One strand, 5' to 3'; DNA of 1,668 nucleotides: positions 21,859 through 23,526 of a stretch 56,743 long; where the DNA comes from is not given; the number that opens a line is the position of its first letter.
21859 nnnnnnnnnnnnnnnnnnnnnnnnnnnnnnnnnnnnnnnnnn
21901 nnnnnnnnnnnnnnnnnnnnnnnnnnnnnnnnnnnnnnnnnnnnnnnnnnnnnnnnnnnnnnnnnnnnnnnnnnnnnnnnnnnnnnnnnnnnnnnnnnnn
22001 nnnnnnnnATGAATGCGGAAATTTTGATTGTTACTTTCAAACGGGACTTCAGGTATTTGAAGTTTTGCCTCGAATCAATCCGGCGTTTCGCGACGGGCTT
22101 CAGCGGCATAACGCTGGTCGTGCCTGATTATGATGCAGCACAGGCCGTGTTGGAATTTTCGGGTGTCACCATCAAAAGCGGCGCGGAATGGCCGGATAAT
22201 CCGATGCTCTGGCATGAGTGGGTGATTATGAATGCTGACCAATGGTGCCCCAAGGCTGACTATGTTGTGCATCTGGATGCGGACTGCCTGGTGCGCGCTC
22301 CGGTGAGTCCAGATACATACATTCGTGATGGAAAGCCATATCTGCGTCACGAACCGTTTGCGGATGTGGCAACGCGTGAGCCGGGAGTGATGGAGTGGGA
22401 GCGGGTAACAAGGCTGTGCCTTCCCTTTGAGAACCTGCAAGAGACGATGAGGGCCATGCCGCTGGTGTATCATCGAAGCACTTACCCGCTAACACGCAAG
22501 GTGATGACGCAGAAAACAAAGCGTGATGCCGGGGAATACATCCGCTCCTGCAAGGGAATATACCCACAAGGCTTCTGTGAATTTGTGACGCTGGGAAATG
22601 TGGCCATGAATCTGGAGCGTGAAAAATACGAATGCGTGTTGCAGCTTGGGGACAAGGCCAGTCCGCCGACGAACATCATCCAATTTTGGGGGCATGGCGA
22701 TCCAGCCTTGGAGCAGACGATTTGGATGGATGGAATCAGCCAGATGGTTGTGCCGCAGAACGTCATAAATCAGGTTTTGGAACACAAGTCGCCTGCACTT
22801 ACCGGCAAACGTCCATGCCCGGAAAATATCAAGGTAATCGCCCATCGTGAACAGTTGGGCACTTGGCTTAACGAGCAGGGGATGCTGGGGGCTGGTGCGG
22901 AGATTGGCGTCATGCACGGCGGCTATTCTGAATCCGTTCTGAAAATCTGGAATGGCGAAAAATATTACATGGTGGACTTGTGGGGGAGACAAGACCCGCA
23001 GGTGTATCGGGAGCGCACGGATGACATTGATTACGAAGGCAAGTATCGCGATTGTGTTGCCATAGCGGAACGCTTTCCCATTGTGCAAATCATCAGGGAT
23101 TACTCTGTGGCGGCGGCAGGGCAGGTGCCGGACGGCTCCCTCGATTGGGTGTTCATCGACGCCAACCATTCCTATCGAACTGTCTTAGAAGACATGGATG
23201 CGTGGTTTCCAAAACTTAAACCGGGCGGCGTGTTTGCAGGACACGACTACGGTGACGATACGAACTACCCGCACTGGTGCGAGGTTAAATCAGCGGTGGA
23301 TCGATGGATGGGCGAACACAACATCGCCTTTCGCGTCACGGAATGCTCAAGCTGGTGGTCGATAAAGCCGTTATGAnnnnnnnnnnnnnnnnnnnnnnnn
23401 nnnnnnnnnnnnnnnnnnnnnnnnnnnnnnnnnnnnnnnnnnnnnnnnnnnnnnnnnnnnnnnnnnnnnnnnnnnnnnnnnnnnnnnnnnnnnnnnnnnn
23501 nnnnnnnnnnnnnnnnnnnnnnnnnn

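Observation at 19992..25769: Self-contained operon: exonuclease plus a six-gene sugar/methyl-modification cassette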

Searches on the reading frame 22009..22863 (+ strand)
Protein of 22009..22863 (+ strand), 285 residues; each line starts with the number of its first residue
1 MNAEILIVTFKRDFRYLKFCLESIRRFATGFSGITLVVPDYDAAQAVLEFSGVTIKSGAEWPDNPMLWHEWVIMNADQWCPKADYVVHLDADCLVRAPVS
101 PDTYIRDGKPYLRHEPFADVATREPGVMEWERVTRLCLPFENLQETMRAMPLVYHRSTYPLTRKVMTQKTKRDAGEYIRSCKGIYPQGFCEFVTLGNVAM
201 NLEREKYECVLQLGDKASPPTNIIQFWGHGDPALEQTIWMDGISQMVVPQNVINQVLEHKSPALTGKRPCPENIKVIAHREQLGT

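Call 40: search_solved_structures(query=A3, max_evalue=10)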
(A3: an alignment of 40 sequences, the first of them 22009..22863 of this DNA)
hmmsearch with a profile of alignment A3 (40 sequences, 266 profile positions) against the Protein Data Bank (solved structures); distinct sequences matched with E-value up to 10: 0.

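Call 41: search_protein_families(library=pfam, alignment_id=A3, max_evalue=0.1)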
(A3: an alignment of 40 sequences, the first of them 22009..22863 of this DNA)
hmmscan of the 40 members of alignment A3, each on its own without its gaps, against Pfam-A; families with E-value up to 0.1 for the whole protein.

A. member 1, window:22009-22863:+ (285 aa): 0 families

B. families by the number of members that match (of 40 scanned): 6 families
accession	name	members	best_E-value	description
PF20102.4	DUF6492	36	1.9e-07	Family of unknown function (DUF6492)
PF11380.13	Stealth_CR2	4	0.0049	Stealth protein CR2, conserved region 2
PF13704.12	Glyco_tranf_2_4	1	0.014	Glycosyl transferase family 2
PF14489.11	QueF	1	0.018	QueF-like protein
PF13641.12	Glyco_tranf_2_3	1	0.027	Glycosyltransferase like family 2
PF03414.19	Glyco_transf_6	1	0.067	Glycosyltransferase family 6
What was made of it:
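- On GT-A-like (g3 N-terminal domain): Only 1-4 members give weak GT2, GT6 or Stealth_CR2 hits (call 41).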

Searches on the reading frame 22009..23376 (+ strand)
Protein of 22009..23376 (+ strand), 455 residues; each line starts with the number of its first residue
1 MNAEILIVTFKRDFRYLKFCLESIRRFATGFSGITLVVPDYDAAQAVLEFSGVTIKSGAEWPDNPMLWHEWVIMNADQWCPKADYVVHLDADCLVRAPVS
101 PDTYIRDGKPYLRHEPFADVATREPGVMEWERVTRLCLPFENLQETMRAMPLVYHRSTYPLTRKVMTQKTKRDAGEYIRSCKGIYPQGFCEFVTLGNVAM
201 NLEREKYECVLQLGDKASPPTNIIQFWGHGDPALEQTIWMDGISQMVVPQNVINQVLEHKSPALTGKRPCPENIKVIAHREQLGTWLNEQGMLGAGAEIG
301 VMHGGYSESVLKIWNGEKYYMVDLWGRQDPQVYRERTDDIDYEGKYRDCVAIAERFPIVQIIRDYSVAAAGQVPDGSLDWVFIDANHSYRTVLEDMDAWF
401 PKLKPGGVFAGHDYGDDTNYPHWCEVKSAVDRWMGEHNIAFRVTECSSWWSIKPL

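Call 3: search_protein_families(library=pfam, proteins=[window:22009-23376:+], max_evalue=0.1)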
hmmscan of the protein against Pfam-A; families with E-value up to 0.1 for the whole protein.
window:22009-23376:+ (455 aa): 1 family
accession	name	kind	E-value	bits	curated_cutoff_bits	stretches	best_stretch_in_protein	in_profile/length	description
PF13578.12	Methyltransf_24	-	9.6e-16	59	26.3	1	298-414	2-105/105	Methyltransferase domain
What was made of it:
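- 22900..23250 (+): g3 C-terminal domain: Methyltransf_24 (TylF/CmcI-like) SAM-dependent methyltransferase. The ORF ends at 23376. Pfam 59 bits against a cut-off of 26.3 (call 3).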

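Call 4: search_protein_families(library=phrogs, proteins=[window:22009-23376:+], max_evalue=0.01)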
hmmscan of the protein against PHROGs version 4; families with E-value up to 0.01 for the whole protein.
window:22009-23376:+ (455 aa): 1 family
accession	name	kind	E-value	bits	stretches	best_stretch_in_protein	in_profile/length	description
phrog_2675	-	other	8.3e-22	78.3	1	296-438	320-463/599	DNA methyltransferase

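Call 9: search_protein_families(library=ncbifam, proteins=[window:22009-23376:+], max_evalue=0.1)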
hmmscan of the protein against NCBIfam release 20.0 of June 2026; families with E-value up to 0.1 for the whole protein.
window:22009-23376:+ (455 aa): 0 families

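Call 14: search_solved_structures(query=window:22009-23376:+, max_evalue=1)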
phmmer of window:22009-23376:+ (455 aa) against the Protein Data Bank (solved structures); distinct sequences matched with E-value up to 1: 2.
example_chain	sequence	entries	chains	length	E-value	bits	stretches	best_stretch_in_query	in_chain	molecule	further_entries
6g7d_A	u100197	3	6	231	0.28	13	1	324-417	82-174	Methyltransferase domain protein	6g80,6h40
7va8_A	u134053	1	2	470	0.55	12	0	282-324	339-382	UDP-glycosyltransferase 13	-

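Call 30: find_homologous_proteins(query=window:22009-23376:+, max_evalue=0.001)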
Query window:22009-23376:+ (455 aa): 191 proteins with E <= 0.001 among 4982 candidates; the best 120 are listed.
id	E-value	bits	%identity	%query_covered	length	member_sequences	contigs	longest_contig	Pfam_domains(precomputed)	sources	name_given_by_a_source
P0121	0.0e+0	1097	100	100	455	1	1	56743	PF13578.13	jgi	jgi:hypothetical protein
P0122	1.7e-180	619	58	100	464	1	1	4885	PF13578.13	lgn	-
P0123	2.0e-77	279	48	56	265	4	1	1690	-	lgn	-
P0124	2.6e-76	275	48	56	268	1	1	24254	-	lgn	-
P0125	3.6e-76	275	49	57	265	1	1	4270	-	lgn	-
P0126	1.7e-73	266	47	56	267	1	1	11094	PF20102.5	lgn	-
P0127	6.4e-73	264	47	56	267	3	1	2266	-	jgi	-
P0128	1.6e-72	263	47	56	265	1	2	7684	-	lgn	-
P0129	3.9e-72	262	46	56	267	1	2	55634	-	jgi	jgi:hypothetical protein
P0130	7.2e-72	261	47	56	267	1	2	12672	-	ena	-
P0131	4.2e-71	258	48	55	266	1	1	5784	-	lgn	-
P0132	5.6e-71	258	47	56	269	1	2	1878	-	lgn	-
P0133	9.3e-71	257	45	57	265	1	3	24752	-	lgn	-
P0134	2.7e-69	252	44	56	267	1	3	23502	-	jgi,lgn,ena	jgi:hypothetical protein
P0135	3.4e-68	249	46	56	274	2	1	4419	PF20102.5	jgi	-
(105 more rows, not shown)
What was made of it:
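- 22900..23250 (+): Homologues are fused to FkbM, DUF115/Maf, GT2, GT4, GT9 and GT34 domains (call 30).
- Its homologues are fused to GT2, GT4, GT9, GT34, FkbM and Maf-type domains, which is a glycan context (calls 3, 30). Methyltransf_24 homologues sit in glycan contexts (call 30).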

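Call 94: search_dna_similar(query=window:22009-23376:+, collection=phages, mode=protein, max_evalue=0.001, max_rows=20)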
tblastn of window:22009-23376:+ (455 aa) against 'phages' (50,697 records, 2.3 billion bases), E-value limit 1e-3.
Records with a match: 79; places in all: 83; records where one place covers at least 80% of the query: 0.
Best place of each record, by identity: <60% 79.
By first word of the organism name: Synechococcus 50; Mycobacterium 25; uncultured 3; Lokiarchaeota 1.
By host as written in the record: - 51; Mycobacterium smegmatis mc2 155 10; Mycobacterium smegmatis mc#155 7; Synechococcus sp. WH 7803 3; Synechococcus sp. WH7803 2; Mycolicibacterium smegmatis MC2 155 2; Candidatus Lokiarchaeota archaeon 6Rcc_78 1; Mycobacterium smegmatis mc2155 1; and 2 more.
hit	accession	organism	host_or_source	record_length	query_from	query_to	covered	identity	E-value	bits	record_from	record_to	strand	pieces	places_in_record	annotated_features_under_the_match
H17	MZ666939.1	Lokiarchaeota virus WyrdV1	Candidatus Lokiarchaeota archaeon ...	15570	256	452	43%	31.4%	4e-19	97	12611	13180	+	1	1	O-methyltransferase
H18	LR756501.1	uncultured phage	metagenomic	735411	279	444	36%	32.5%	6e-8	61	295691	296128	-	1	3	record has no annotation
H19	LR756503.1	uncultured phage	metagenomic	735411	279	444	36%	32.5%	6e-8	61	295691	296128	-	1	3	record has no annotation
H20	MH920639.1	Synechococcus phage S-P4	Synechococcus sp. WH 7803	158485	271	414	32%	30.9%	7e-10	67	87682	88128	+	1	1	hypothetical protein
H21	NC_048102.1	Synechococcus phage S-P4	Synechococcus sp. WH 7803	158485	271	414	32%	30.9%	7e-10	67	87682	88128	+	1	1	DNA methyltransferase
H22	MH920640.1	Synechococcus phage S-E7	Synechococcus sp. WH 7803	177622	271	414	32%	30.9%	7e-10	67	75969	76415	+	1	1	hypothetical protein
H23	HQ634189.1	Synechococcus phage Syn30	Synechococcus sp. WH7803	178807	271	414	32%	30.9%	7e-10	67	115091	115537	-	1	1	hypothetical protein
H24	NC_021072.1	Synechococcus phage Syn30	Synechococcus sp. WH7803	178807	271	414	32%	30.9%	7e-10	67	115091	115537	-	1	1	DNA methyltransferase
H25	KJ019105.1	Synechococcus phage ACG-2014f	-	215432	296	414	26%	36.6%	4e-11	71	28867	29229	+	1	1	hypothetical protein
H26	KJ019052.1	Synechococcus phage ACG-2014f_Syn7803C7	-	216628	296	414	26%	36.6%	4e-11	71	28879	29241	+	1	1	hypothetical protein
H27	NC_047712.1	Synechococcus phage ACG-2014f_Syn7803C7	-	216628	296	414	26%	36.6%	4e-11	71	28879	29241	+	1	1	DNA methyltransferase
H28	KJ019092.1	Synechococcus phage ACG-2014f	-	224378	296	414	26%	36.6%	4e-11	71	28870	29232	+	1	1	hypothetical protein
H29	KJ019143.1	Synechococcus phage ACG-2014f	-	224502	296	414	26%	36.6%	4e-11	71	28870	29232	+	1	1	hypothetical protein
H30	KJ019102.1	Synechococcus phage ACG-2014f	-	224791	296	414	26%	36.6%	4e-11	71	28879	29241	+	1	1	hypothetical protein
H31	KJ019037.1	Synechococcus phage ACG-2014f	-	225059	296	414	26%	36.6%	4e-11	71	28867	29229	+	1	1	hypothetical protein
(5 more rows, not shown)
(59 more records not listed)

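Call 101: find_encoding_contigs(protein=P0122, flank=5000, max_places=1)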
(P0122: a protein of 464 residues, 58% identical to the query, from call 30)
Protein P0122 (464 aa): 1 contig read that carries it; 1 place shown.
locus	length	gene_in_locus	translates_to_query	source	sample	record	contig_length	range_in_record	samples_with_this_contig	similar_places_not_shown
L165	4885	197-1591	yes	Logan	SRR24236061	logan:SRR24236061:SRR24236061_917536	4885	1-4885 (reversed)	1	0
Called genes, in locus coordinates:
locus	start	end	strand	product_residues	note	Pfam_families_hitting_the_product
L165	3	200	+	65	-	?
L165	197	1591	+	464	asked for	PF13578:Methyltransf_24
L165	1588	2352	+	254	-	PF01370:Epimerase (weak), PF03807:F420_oxidored (faint), PF00106:adh_short, PF13561:adh_short_C2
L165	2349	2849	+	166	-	-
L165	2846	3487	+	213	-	-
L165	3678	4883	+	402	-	?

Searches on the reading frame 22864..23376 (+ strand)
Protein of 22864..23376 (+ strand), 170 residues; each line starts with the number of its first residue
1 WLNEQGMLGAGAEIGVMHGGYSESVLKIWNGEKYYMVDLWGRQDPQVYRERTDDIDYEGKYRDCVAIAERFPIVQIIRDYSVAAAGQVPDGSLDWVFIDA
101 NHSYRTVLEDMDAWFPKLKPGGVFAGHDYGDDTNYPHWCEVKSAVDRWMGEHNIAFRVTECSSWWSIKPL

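Call 96: search_dna_similar(query=window:22864-23376:+, collection=phages, mode=protein, max_evalue=0.001, max_rows=60, rows=spread)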
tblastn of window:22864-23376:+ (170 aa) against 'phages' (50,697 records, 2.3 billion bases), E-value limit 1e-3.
Records with a match: 84; places in all: 88; records where one place covers at least 80% of the query: 48.
Best place of each record, by identity: <60% 84.
By first word of the organism name: Synechococcus 50; Mycobacterium 30; uncultured 3; Lokiarchaeota 1.
By host as written in the record: - 51; Mycobacterium smegmatis mc2 155 14; Mycobacterium smegmatis mc#155 7; Synechococcus sp. WH 7803 3; Synechococcus sp. WH7803 2; Mycobacterium smegmatis mc2155 2; Mycolicibacterium smegmatis MC2 155 2; Candidatus Lokiarchaeota archaeon 6Rcc_78 1; and 2 more.
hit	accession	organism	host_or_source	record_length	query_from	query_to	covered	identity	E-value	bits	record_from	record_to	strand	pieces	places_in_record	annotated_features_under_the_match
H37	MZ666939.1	Lokiarchaeota virus WyrdV1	Candidatus Lokiarchaeota archaeon ...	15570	11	167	92%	36.3%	5e-20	92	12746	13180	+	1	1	O-methyltransferase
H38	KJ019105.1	Synechococcus phage ACG-2014f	-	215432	2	155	91%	33.5%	3e-13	72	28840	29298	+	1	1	hypothetical protein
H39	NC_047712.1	Synechococcus phage ACG-2014f_Syn7803C7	-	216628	2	155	91%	33.5%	3e-13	72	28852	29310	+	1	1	DNA methyltransferase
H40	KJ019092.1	Synechococcus phage ACG-2014f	-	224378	2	155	91%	33.5%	3e-13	72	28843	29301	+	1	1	hypothetical protein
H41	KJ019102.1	Synechococcus phage ACG-2014f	-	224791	2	155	91%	33.5%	3e-13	72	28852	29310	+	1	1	hypothetical protein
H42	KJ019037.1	Synechococcus phage ACG-2014f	-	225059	2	155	91%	33.5%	3e-13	72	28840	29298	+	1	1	hypothetical protein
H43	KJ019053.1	Synechococcus phage ACG-2014f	-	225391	2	155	91%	33.5%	3e-13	72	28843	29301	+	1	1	hypothetical protein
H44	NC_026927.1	Synechococcus phage ACG-2014f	-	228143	2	155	91%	33.5%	3e-13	72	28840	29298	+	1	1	DNA methyltransferase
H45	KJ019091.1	Synechococcus phage ACG-2014f_Syn7803US26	-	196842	2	155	91%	33.5%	6e-13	71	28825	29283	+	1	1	hypothetical protein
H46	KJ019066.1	Synechococcus phage ACG-2014f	-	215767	2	155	91%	33.5%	6e-13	71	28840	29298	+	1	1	hypothetical protein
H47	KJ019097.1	Synechococcus phage ACG-2014f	-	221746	2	155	91%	33.5%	6e-13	71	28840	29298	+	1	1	hypothetical protein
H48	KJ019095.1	Synechococcus phage ACG-2014f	-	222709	2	155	91%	33.5%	6e-13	71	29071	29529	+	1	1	hypothetical protein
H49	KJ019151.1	Synechococcus phage ACG-2014f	-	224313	2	155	91%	33.5%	6e-13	71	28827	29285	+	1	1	hypothetical protein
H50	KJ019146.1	Synechococcus phage ACG-2014f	-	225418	2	155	91%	33.5%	6e-13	71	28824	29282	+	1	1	hypothetical protein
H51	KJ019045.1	Synechococcus phage ACG-2014f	-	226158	2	155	91%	33.5%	6e-13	71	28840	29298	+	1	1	hypothetical protein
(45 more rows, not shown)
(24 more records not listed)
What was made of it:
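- Tried and rejected: The methyltransferase hits are generic (calls 94, 96).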
